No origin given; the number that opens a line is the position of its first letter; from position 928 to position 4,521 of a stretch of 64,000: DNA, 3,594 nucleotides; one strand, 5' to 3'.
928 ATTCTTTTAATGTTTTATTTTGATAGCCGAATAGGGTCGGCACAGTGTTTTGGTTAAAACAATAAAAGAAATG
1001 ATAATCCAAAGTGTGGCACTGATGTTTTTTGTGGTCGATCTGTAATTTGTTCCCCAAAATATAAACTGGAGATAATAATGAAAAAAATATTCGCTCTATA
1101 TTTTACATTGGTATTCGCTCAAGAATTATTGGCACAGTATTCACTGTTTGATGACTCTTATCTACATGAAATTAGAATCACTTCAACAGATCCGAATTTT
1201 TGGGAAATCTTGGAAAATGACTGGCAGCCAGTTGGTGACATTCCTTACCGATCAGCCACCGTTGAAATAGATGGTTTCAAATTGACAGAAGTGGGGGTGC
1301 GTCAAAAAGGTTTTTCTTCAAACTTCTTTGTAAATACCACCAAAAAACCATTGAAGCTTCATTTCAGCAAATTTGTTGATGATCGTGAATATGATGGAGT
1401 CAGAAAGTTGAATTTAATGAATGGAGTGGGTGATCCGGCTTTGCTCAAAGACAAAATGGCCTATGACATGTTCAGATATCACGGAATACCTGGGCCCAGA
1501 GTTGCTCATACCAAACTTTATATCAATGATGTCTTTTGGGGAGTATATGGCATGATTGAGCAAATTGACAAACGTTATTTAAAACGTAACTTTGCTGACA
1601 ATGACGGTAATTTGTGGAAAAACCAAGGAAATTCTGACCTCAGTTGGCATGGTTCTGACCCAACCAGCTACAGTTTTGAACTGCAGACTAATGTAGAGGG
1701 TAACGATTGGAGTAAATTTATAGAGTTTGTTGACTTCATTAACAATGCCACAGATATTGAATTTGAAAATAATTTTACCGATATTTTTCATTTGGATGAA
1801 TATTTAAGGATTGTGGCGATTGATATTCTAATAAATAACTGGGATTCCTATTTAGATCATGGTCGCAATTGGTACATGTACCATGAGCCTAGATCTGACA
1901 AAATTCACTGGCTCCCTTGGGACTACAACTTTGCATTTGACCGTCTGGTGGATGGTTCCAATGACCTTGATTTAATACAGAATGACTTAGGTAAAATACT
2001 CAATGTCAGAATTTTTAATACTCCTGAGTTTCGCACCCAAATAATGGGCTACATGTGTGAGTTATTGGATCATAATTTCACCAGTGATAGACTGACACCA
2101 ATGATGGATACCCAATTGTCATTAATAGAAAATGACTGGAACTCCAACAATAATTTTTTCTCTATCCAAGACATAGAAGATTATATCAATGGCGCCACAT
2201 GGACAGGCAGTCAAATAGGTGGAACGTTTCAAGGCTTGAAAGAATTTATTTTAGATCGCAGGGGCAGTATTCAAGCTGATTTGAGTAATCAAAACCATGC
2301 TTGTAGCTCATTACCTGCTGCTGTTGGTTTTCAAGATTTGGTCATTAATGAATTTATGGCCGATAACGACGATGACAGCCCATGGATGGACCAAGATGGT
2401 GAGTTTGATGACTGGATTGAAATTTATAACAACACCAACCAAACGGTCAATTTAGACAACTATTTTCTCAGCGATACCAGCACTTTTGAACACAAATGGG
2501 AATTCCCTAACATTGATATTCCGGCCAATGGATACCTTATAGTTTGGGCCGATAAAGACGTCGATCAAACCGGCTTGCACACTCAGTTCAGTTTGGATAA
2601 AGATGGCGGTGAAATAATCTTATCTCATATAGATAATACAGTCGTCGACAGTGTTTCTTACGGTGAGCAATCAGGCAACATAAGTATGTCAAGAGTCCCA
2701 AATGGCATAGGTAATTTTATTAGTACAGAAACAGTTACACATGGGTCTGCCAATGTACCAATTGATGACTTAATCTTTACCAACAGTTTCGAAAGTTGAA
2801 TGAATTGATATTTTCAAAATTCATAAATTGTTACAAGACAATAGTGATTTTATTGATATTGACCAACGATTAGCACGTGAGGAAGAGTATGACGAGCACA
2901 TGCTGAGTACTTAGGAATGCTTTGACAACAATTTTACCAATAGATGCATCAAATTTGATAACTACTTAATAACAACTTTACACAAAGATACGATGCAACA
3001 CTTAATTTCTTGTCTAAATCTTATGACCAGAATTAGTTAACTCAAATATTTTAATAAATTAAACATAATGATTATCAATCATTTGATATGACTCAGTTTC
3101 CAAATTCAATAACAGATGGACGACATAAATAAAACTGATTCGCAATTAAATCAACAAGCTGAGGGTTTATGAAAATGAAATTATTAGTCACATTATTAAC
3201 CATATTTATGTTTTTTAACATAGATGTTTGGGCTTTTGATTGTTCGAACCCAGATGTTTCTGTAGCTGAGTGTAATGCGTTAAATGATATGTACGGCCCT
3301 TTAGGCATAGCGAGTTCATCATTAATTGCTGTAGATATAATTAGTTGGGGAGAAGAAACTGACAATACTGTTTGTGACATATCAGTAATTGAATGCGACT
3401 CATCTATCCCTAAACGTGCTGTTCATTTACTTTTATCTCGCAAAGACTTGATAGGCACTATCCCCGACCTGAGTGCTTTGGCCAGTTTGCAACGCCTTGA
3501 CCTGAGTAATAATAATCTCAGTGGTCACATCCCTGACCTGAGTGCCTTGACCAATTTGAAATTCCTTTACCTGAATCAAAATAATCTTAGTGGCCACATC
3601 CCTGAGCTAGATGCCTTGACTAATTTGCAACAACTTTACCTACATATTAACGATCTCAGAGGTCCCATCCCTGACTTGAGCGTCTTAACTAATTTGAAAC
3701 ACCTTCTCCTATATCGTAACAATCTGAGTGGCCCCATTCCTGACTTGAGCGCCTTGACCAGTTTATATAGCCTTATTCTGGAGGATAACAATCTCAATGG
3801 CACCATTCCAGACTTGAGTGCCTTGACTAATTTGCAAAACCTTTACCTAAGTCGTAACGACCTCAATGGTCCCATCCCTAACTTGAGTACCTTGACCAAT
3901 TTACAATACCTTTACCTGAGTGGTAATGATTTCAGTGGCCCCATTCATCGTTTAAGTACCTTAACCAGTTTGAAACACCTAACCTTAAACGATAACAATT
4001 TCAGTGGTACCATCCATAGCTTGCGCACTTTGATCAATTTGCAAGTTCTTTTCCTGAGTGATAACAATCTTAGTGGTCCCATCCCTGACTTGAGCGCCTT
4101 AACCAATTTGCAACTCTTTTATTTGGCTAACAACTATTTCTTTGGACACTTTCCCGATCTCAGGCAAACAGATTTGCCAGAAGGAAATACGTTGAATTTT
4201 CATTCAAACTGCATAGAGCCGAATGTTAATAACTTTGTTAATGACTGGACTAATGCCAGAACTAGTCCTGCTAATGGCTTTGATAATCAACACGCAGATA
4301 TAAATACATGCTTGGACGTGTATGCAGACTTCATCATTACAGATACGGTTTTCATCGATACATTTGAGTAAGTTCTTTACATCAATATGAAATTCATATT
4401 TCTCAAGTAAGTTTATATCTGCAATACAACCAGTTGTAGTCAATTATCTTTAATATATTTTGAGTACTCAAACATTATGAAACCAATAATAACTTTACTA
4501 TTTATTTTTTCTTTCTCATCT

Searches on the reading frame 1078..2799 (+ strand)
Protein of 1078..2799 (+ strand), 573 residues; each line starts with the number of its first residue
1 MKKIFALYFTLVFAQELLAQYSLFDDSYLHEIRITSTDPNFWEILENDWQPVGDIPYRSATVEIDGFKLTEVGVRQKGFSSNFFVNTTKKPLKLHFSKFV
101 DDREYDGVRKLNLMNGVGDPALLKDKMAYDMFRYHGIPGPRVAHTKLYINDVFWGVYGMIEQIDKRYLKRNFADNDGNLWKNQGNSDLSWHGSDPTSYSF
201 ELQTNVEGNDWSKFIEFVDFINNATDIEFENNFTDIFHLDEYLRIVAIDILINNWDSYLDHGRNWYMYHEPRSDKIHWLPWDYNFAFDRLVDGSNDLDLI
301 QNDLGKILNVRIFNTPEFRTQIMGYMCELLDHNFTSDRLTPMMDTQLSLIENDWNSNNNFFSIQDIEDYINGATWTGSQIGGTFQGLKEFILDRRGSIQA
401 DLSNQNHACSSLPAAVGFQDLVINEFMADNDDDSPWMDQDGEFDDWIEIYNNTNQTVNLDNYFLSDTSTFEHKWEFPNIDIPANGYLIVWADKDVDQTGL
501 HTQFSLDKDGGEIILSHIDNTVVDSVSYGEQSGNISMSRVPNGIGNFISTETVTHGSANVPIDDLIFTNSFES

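Call 35: search_protein_families(library=pfam, proteins=[window:1078-2799:+], max_evalue=0.01)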
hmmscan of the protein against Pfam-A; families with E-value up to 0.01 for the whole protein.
window:1078-2799:+ (573 aa): 2 families
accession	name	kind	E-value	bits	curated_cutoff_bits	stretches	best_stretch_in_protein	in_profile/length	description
PF08757.17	CotH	-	5.3e-57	194.2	23.8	1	74-396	1-320/322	CotH kinase protein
PF00932.25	LTD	-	8.9e-18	65.1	34.3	1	419-529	6-108/109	Lamin Tail Domain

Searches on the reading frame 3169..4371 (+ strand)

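Call 35: search_protein_families(library=pfam, proteins=[window:3169-4371:+], max_evalue=0.01)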
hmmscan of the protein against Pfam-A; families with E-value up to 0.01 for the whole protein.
window:3169-4371:+ (400 aa): 5 families
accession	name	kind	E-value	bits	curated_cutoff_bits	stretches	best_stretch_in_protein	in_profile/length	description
PF12799.13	LRR_4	-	8.1e-24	83.6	27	5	220-256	1-40/44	Leucine Rich repeats (2 copies)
PF00560.39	LRR_1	-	5.1e-18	61.8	20.6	1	106-123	1-18/23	Leucine Rich Repeat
PF13855.12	LRR_8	-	1.5e-11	44.3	27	3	198-255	2-61/61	Leucine rich repeat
PF23598.1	LRR_14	-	1.1e-08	34.7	40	2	95-228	12-147/353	Leucine-rich repeat region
PF25019.1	LRR_R13L1-DRL21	-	0.00046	20.5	27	0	102-136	91-125/127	R13L1/DRL21 LRRs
